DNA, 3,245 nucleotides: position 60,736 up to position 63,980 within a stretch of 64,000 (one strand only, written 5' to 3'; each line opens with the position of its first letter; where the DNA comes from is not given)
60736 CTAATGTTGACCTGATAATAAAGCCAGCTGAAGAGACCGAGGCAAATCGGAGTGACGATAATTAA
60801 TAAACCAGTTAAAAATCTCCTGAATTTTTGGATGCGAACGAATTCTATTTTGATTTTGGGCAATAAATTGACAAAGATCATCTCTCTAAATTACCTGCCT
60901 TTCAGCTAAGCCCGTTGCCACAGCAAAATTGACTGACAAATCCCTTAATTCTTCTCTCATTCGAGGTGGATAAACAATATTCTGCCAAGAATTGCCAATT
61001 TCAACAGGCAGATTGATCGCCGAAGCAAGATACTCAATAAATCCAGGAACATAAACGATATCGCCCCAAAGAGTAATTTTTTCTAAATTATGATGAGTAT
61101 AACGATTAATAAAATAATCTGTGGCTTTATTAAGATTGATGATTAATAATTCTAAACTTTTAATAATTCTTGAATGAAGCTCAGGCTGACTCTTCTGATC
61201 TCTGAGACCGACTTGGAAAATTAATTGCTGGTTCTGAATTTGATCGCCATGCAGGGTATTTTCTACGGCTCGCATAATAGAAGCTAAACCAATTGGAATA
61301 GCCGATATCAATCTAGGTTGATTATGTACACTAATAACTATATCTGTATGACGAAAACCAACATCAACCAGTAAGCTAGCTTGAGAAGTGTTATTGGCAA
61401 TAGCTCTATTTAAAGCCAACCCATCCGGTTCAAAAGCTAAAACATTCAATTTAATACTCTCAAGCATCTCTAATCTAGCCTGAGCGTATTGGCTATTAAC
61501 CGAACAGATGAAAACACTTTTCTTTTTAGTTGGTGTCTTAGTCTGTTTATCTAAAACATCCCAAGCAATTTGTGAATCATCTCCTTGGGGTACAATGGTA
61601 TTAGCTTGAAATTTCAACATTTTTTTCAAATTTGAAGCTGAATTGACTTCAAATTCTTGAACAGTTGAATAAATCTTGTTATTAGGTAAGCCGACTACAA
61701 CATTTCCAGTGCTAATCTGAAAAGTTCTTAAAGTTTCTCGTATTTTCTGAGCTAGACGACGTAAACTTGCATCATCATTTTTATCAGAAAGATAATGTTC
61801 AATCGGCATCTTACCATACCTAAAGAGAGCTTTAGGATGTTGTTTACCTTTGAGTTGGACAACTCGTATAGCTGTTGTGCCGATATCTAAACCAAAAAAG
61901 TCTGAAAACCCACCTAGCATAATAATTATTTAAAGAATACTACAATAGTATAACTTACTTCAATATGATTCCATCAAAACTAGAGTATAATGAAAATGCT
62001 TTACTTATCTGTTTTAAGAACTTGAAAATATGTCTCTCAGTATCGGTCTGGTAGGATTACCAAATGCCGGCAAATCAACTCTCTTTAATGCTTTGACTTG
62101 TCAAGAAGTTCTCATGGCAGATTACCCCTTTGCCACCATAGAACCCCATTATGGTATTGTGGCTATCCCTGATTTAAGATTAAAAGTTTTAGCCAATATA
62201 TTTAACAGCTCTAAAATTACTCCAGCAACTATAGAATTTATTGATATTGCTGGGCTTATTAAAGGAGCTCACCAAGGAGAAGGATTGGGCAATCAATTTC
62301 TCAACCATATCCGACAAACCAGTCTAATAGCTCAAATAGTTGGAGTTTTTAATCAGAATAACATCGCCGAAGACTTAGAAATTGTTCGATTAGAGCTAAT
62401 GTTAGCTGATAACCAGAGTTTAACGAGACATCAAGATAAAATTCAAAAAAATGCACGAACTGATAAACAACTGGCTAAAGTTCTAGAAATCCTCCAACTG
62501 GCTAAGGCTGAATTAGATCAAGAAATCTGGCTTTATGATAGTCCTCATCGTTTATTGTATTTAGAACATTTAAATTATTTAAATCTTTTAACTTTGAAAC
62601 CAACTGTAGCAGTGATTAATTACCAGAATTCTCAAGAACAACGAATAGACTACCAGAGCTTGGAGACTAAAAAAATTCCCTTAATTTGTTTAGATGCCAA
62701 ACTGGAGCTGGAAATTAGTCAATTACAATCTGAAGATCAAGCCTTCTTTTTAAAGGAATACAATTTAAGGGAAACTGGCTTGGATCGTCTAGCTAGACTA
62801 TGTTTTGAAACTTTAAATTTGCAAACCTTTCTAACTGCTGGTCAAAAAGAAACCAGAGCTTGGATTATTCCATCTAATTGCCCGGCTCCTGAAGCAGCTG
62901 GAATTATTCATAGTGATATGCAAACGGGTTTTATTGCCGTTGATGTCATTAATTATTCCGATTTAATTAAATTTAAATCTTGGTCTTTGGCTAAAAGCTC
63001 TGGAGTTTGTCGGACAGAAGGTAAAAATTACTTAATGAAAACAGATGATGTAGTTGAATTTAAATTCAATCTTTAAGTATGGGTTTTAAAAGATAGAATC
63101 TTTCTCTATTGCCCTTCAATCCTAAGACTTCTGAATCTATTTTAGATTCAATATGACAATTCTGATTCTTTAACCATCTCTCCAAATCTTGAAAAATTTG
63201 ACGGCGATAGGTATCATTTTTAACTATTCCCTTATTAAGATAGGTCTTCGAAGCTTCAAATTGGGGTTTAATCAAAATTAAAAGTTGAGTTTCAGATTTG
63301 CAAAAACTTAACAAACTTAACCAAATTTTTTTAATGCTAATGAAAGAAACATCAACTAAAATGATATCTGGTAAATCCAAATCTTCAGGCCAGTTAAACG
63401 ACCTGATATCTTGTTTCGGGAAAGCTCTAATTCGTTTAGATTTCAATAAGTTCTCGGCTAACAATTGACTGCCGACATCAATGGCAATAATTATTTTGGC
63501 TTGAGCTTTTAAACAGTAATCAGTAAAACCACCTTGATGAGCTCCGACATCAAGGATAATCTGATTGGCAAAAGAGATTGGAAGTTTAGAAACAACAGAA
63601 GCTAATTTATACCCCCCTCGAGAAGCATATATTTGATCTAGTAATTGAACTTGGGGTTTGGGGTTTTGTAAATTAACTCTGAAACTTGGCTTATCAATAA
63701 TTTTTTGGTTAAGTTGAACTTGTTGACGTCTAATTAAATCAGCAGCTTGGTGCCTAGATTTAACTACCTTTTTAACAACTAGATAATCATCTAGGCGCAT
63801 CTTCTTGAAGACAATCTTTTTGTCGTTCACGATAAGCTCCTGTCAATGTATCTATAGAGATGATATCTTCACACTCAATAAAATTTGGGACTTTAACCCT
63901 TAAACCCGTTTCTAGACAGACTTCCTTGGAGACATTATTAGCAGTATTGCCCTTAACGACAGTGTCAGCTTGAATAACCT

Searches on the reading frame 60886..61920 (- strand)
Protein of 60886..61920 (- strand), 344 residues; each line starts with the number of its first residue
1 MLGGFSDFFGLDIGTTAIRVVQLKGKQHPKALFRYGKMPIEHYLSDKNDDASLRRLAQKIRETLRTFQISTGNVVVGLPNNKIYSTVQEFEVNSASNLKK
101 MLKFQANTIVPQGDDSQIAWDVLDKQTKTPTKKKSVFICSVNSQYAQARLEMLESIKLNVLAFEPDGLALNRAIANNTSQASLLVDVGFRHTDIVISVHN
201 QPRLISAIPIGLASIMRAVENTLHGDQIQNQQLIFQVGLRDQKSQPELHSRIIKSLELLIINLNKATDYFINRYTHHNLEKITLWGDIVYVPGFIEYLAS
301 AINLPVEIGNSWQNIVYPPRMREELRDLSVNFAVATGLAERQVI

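Call 33: search_protein_families(library=pfam, proteins=[window:60886-61920:-], max_evalue=0.001)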
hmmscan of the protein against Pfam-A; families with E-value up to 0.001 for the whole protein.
window:60886-61920:- (344 aa): 2 families
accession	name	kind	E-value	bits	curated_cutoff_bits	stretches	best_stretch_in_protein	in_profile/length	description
PF11104.14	PilM_2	-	6.2e-19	68.5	27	2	10-190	1-190/340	Type IV pilus assembly protein PilM;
PF14450.12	FtsA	-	0.00016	22.4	31.8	0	184-317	2-114/127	Cell division protein FtsA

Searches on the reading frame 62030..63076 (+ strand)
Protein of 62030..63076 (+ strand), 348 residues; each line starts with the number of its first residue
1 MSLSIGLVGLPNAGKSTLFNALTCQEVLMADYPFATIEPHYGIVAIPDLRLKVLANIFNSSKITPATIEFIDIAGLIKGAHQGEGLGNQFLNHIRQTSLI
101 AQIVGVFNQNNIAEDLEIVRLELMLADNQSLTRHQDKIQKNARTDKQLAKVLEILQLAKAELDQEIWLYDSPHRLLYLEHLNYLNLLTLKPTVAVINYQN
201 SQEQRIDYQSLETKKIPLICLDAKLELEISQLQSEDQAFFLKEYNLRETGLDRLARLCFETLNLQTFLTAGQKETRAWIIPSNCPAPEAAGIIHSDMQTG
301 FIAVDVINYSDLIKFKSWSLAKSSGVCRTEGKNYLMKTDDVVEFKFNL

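Call 34: search_protein_families(library=pfam, proteins=[window:62030-63076:+], max_evalue=0.001)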
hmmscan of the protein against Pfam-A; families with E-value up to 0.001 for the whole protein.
window:62030-63076:+ (348 aa): 3 families
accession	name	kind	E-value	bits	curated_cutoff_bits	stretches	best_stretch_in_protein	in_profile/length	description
PF06071.19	YchF-GTPase_C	-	4.4e-30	104.1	27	1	264-347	1-84/84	Protein of unknown function (DUF933)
PF01926.29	MMR_HSR1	-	9.3e-21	74.5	21.9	1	5-118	2-96/113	50S ribosome-binding GTPase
PF02421.24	FeoB_N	-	4e-08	33.4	27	1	4-48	2-46/156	Ferrous iron transport protein B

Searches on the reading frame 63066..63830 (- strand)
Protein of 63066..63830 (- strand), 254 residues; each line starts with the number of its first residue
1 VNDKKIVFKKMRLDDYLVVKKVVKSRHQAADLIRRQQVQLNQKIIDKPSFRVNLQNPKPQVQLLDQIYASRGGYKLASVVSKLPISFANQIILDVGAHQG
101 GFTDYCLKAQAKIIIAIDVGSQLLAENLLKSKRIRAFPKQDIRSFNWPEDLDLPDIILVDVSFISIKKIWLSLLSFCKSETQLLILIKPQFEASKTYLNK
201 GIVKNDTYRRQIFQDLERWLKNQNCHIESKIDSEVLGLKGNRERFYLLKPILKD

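Call 34: search_protein_families(library=pfam, proteins=[window:63066-63830:-], max_evalue=0.001)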
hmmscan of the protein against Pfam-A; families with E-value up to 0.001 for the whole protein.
window:63066-63830:- (254 aa): 2 families
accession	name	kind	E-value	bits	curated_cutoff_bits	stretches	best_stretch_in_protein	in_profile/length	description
PF01728.25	FtsJ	-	5.7e-25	88.7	24.1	1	68-243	1-174/181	FtsJ-like methyltransferase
PF01479.30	S4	-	1.3e-11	44.5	22.8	1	11-53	1-43/48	S4 domain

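Call 55: find_encoding_contigs(protein=window:63066-63830:-, flank=10000, max_places=2)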
Protein window:63066-63830:- (254 aa): 1 contig read that carries it; 1 place shown.
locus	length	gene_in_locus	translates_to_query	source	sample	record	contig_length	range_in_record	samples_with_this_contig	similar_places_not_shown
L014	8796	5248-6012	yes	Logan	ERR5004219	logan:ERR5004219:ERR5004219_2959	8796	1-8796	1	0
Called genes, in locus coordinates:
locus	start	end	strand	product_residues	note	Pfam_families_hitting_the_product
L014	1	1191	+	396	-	?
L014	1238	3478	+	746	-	PF17854:FtsK_alpha, PF01580:FtsK_SpoIIIE, PF12846:AAA_10 (faint), PF09397:FtsK_gamma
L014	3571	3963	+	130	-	PF01250:Ribosomal_S6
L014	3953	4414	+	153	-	PF00436:SSB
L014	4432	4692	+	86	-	PF01084:Ribosomal_S18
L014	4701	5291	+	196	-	PF08207:EFP_N, PF01132:EFP, PF09285:Elong-fact-P_C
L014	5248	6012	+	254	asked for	PF01479:S4, PF01728:FtsJ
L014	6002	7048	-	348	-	PF01926:MMR_HSR1, PF02421:FeoB_N (weak), PF06071:YchF-GTPase_C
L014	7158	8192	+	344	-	PF11104:PilM_2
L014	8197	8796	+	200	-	?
